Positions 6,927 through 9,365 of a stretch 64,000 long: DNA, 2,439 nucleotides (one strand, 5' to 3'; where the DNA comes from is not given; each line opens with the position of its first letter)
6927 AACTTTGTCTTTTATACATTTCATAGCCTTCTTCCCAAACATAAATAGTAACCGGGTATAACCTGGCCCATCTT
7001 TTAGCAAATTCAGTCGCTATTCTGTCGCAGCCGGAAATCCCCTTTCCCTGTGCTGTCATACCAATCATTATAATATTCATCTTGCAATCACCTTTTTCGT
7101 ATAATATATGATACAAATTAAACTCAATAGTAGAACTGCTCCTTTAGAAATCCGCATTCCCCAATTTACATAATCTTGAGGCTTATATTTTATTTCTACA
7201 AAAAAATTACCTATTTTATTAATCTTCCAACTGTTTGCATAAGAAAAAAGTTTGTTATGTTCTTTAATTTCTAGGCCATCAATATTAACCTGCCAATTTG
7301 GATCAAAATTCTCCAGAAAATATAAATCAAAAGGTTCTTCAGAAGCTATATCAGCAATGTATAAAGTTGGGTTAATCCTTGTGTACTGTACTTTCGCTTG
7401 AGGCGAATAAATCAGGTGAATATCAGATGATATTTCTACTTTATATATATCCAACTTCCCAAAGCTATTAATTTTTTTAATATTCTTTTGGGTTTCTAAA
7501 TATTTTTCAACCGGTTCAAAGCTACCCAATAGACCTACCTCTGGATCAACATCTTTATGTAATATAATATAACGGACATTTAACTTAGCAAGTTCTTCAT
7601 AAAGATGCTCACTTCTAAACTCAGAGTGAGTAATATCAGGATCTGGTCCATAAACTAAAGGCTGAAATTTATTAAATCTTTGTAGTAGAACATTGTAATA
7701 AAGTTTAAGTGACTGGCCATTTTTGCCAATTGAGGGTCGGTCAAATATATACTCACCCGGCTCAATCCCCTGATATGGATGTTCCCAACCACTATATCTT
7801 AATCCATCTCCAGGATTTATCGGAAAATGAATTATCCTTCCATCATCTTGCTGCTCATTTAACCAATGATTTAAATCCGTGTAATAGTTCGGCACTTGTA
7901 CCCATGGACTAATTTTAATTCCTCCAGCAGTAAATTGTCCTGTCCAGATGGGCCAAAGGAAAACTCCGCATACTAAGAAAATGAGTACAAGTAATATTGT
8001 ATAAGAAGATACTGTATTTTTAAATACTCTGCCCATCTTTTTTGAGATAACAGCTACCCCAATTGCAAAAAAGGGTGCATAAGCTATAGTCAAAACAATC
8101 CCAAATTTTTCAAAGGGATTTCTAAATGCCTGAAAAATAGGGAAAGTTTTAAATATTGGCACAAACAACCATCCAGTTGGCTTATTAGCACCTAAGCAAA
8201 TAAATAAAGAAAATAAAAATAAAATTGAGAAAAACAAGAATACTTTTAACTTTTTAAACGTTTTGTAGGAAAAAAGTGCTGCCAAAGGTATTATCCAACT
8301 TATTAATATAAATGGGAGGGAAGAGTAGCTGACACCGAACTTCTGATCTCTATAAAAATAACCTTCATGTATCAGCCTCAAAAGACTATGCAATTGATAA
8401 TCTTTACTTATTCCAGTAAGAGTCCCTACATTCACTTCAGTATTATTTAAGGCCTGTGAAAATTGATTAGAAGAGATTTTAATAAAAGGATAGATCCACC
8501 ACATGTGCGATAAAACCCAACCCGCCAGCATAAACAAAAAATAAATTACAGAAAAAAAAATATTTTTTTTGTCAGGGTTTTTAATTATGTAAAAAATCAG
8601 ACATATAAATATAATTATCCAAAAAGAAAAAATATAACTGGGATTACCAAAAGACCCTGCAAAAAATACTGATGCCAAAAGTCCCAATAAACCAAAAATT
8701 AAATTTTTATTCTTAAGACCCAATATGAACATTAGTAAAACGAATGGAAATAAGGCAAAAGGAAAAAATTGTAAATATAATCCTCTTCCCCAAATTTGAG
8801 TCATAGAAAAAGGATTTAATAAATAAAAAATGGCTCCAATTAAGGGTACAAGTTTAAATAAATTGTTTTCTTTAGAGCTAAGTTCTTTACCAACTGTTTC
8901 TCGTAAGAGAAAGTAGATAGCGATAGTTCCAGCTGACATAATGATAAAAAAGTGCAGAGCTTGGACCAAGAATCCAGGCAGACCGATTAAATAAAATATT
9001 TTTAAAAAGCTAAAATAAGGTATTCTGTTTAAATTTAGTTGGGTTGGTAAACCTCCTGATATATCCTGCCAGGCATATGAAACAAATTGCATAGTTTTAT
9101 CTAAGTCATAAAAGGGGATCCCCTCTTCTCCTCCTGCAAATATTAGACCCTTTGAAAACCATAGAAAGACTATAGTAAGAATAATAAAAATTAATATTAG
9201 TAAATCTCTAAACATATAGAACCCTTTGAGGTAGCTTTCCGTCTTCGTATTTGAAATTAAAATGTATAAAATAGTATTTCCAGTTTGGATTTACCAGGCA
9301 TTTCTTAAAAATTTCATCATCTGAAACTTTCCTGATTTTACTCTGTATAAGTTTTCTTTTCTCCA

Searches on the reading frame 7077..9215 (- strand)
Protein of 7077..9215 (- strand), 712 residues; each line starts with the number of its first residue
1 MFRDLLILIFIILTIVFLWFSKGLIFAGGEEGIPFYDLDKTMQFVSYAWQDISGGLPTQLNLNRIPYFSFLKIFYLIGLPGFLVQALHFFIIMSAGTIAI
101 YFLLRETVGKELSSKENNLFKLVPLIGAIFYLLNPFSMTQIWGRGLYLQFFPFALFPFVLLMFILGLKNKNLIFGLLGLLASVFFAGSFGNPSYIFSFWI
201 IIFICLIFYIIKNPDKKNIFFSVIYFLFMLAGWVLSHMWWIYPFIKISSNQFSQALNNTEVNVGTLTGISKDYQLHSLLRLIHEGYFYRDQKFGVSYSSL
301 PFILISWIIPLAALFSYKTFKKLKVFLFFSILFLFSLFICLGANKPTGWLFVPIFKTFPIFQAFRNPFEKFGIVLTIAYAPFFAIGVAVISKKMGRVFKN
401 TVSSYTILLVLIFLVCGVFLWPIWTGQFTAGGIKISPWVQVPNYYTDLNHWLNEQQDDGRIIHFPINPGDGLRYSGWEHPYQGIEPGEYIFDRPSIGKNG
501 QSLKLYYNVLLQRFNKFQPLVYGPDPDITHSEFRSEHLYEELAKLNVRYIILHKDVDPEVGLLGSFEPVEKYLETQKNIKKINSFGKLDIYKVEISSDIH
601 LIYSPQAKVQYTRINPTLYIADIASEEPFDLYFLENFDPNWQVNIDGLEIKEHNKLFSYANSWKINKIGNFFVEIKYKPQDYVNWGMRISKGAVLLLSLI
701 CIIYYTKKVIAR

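Call 17: search_protein_families(library=pfam, proteins=[window:7077-9215:-], max_evalue=0.001)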
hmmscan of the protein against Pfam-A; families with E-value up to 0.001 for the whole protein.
window:7077-9215:- (712 aa): 1 family
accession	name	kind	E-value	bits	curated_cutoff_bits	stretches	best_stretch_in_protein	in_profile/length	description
PF11847.13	GT-C_AftD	-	1.2e-12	47.1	26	1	48-465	36-434/661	Alpha-(1->3)-arabinofuranosyltransferase, N-terminal GT-C domain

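Call 49: search_protein_families(library=pfam, proteins=[window:7077-9215:-], max_evalue=1)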
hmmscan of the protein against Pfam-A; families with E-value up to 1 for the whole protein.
window:7077-9215:- (712 aa): 2 families
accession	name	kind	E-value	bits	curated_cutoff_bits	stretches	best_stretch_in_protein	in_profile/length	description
PF11847.13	GT-C_AftD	-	1.2e-12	47.1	26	2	48-465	36-434/661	Alpha-(1->3)-arabinofuranosyltransferase, N-terminal GT-C domain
PF10960.13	Holin_BhlA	-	0.085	13.3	22.6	1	199-217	15-33/70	BhlA holin family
